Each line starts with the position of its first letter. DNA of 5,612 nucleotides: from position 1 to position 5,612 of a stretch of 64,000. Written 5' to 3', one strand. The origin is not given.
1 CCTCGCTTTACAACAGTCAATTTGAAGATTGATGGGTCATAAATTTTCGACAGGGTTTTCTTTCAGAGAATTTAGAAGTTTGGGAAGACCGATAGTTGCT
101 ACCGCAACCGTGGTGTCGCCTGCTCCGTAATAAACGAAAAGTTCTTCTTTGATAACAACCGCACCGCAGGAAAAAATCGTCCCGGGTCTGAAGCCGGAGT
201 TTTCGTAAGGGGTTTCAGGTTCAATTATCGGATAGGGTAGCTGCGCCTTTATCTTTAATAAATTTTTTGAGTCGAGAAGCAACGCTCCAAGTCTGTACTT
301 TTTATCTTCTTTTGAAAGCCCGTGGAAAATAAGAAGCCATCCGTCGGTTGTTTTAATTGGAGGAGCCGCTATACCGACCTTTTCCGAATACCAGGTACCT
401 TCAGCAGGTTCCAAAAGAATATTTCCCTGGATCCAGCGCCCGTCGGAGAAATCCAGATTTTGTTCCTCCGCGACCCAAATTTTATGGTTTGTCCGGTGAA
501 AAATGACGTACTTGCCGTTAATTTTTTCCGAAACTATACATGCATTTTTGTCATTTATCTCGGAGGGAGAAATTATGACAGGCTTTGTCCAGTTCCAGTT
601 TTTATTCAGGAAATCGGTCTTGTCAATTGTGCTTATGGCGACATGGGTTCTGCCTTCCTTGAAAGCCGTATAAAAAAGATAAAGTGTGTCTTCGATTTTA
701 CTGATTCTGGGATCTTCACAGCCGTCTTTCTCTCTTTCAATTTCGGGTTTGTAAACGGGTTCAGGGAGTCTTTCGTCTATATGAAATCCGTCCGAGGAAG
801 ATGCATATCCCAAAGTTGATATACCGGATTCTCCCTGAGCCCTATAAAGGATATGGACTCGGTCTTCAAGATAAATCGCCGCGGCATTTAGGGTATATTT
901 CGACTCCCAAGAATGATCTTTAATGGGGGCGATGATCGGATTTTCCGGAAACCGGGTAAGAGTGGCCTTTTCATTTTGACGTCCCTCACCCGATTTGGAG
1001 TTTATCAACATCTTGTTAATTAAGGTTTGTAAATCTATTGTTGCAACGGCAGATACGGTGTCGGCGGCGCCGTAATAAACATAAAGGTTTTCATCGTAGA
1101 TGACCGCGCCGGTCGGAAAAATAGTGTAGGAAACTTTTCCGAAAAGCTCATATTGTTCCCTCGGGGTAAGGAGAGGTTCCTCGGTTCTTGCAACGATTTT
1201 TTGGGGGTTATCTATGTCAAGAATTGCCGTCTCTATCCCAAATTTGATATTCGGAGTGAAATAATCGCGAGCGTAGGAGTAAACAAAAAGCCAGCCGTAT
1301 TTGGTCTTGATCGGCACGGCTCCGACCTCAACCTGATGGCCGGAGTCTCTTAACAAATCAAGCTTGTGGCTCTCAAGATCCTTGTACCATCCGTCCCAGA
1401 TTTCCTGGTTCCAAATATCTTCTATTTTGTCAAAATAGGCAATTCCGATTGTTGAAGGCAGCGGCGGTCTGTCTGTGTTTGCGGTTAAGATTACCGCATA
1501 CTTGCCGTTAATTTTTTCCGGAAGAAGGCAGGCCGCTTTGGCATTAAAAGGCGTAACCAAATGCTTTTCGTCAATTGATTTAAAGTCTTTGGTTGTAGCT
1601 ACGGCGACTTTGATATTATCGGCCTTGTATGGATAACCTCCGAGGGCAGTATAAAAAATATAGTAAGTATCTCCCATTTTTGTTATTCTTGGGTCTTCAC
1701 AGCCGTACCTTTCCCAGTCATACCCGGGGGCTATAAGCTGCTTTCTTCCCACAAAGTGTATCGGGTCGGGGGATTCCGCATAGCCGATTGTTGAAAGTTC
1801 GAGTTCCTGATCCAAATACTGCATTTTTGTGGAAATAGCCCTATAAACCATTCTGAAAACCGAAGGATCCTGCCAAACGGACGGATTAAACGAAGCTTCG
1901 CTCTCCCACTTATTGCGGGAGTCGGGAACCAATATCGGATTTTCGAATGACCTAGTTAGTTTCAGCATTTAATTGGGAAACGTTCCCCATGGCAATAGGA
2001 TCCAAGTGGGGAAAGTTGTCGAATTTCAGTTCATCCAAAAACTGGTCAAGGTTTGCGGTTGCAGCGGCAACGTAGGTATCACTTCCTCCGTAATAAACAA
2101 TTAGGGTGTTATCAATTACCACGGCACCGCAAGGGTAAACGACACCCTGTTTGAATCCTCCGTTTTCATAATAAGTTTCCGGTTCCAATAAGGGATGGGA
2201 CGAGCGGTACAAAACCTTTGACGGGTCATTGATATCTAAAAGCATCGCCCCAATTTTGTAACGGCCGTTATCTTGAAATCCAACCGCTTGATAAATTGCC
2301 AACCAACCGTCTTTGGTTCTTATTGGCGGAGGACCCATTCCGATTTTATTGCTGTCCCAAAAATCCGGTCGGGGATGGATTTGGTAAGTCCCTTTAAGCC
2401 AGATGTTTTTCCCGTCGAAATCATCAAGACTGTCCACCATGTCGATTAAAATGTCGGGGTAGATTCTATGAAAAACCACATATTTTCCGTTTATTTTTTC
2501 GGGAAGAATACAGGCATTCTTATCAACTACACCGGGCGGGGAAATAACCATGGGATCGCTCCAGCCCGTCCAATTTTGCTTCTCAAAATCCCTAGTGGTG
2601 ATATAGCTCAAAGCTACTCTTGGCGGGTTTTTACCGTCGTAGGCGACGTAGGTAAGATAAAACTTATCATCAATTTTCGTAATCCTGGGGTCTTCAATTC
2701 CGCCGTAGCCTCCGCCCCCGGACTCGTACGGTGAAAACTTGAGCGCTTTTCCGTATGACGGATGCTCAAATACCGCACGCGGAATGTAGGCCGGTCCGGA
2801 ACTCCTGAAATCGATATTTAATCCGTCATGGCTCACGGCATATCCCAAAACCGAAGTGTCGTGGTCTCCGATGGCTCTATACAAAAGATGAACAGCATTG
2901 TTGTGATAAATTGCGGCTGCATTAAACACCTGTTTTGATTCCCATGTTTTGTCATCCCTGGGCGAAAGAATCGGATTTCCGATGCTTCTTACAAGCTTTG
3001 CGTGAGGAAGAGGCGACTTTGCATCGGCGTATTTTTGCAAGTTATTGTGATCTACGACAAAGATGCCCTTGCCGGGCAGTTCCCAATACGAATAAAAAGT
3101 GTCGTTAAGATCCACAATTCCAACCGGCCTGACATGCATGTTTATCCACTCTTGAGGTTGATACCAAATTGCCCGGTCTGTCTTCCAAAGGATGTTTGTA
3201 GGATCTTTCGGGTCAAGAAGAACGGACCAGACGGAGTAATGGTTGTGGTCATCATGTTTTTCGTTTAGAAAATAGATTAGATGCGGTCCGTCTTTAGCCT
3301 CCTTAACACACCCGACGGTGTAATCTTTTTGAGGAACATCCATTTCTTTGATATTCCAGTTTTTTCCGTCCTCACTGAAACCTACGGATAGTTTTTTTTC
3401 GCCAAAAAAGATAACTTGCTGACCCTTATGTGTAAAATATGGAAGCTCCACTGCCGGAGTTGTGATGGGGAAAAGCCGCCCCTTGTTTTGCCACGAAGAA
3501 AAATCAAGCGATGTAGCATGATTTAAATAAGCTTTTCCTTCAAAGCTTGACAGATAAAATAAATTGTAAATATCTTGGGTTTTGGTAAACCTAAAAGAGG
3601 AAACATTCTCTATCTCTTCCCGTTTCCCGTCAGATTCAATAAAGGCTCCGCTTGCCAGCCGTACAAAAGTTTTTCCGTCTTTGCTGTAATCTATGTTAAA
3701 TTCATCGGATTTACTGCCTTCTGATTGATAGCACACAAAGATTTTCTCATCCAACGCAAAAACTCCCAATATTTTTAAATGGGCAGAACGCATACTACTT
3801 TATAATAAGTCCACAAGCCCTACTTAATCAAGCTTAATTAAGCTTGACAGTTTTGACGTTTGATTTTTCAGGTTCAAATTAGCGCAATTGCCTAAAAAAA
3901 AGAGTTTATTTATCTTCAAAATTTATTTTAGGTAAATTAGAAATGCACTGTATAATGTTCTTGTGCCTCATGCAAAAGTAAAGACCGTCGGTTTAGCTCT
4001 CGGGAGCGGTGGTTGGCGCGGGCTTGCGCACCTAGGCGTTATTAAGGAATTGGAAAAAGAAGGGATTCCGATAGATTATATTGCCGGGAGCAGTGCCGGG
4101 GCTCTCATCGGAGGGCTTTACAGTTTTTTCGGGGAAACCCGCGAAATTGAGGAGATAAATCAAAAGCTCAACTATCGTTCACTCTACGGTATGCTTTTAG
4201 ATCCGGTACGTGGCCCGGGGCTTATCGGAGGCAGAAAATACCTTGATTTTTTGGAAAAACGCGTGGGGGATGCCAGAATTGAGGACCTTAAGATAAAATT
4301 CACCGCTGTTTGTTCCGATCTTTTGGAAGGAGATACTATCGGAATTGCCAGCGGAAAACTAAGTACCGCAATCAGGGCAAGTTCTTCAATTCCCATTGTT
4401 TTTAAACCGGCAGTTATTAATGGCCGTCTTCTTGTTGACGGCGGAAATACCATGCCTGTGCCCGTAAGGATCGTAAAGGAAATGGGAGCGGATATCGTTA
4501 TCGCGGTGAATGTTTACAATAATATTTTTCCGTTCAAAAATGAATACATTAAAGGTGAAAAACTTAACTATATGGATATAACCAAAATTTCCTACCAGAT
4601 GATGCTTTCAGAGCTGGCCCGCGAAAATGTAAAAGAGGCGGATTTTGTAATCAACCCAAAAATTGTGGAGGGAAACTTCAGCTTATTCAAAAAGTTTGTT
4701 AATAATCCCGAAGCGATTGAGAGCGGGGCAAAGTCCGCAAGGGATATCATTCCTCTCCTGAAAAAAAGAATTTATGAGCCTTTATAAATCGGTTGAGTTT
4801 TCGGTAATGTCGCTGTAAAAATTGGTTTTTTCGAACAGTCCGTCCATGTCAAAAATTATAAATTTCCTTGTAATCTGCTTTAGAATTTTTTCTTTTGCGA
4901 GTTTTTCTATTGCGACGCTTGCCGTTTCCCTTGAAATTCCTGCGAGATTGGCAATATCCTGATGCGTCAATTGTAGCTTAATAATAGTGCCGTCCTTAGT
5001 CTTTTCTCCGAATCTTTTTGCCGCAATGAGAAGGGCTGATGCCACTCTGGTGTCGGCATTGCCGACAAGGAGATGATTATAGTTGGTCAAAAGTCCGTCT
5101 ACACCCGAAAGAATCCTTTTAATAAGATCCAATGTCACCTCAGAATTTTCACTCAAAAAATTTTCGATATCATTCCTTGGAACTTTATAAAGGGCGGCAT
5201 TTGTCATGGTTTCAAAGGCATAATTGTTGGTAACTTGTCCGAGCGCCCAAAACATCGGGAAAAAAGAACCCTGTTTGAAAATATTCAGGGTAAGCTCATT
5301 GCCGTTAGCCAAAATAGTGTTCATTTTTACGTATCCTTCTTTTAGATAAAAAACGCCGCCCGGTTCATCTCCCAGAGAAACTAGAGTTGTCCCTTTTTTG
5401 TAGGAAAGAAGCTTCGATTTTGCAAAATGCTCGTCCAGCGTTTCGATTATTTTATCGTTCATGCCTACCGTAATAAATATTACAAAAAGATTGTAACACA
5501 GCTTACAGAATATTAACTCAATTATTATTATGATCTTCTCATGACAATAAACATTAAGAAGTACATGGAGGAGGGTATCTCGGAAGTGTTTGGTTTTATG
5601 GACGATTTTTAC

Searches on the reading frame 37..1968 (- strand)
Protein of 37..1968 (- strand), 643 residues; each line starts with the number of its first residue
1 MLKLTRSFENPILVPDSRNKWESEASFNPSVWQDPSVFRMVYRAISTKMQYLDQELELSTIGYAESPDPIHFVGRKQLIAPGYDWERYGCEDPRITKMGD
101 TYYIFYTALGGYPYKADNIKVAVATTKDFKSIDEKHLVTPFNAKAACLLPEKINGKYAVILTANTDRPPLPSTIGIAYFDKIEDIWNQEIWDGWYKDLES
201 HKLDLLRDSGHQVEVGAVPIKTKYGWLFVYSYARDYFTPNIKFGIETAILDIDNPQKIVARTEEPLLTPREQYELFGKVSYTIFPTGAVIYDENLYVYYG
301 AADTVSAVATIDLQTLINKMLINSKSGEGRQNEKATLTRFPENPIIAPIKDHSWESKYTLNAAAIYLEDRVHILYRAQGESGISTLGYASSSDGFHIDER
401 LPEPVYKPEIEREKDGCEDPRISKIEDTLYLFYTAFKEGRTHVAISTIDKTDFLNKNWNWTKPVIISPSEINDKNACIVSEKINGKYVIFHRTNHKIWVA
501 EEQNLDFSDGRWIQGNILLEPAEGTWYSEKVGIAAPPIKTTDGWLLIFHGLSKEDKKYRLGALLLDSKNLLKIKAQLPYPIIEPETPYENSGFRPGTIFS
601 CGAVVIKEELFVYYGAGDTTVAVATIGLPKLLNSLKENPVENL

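Call 43: search_protein_families(library=pfam, proteins=[window:37-1968:-], max_evalue=0.0001)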
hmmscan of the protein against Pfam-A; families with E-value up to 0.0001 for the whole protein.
window:37-1968:- (643 aa): 1 family
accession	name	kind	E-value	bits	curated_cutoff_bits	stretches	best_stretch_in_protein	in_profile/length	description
PF04041.19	Glyco_hydro_130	-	4.6e-103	345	26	2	358-637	34-320/320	beta-1,4-mannooligosaccharide phosphorylase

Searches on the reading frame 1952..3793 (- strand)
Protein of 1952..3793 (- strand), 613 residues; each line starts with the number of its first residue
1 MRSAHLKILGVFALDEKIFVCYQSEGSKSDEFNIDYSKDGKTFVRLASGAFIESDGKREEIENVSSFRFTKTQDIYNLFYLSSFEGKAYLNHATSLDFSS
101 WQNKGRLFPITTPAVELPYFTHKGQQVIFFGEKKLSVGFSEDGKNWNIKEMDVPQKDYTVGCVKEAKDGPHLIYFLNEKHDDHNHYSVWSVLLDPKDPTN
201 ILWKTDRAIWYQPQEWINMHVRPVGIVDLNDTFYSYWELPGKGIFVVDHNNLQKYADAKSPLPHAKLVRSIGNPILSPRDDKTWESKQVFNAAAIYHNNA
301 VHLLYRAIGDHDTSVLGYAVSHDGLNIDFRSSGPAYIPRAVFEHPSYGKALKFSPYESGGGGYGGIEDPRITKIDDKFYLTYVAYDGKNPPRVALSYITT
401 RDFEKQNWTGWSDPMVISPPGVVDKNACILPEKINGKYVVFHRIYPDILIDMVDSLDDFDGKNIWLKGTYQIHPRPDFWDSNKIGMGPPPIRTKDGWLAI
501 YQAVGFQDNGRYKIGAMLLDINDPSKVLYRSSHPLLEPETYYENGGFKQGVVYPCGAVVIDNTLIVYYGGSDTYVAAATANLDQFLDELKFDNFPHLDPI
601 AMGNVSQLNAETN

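Call 43: search_protein_families(library=pfam, proteins=[window:1952-3793:-], max_evalue=0.0001)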
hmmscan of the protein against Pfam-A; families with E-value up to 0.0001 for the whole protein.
window:1952-3793:- (613 aa): 1 family
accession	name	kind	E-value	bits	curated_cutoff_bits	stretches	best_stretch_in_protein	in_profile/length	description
PF04041.19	Glyco_hydro_130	-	9.9e-50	169.7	26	1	285-589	31-318/320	beta-1,4-mannooligosaccharide phosphorylase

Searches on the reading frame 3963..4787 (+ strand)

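Call 43: search_protein_families(library=pfam, proteins=[window:3963-4787:+], max_evalue=0.0001)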
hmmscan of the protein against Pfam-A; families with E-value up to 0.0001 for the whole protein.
window:3963-4787:+ (274 aa): 1 family
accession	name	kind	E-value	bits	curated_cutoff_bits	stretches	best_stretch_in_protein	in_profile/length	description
PF01734.28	Patatin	-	3.2e-30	106.2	27.7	1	11-170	1-189/191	Patatin-like phospholipase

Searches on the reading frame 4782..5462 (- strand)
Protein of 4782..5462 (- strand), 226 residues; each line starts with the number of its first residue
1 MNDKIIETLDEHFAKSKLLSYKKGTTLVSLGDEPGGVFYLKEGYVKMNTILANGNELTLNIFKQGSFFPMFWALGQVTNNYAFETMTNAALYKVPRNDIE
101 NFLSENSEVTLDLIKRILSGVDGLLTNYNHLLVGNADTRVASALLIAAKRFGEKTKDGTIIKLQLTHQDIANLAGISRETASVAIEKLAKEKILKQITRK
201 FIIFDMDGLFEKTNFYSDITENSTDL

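Call 43: search_protein_families(library=pfam, proteins=[window:4782-5462:-], max_evalue=0.0001)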
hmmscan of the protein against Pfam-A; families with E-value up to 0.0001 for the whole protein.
window:4782-5462:- (226 aa): 3 families
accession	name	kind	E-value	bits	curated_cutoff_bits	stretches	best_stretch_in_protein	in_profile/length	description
PF13545.12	HTH_Crp_2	-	2e-14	53.7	27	1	139-209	2-67/70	Crp-like helix-turn-helix domain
PF00027.35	cNMP_binding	-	2.1e-13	50.5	27.5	1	19-106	2-89/89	Cyclic nucleotide-binding domain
PF00325.26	Crp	-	1.6e-05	24.9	21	1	163-192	1-30/32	Bacterial regulatory proteins, crp family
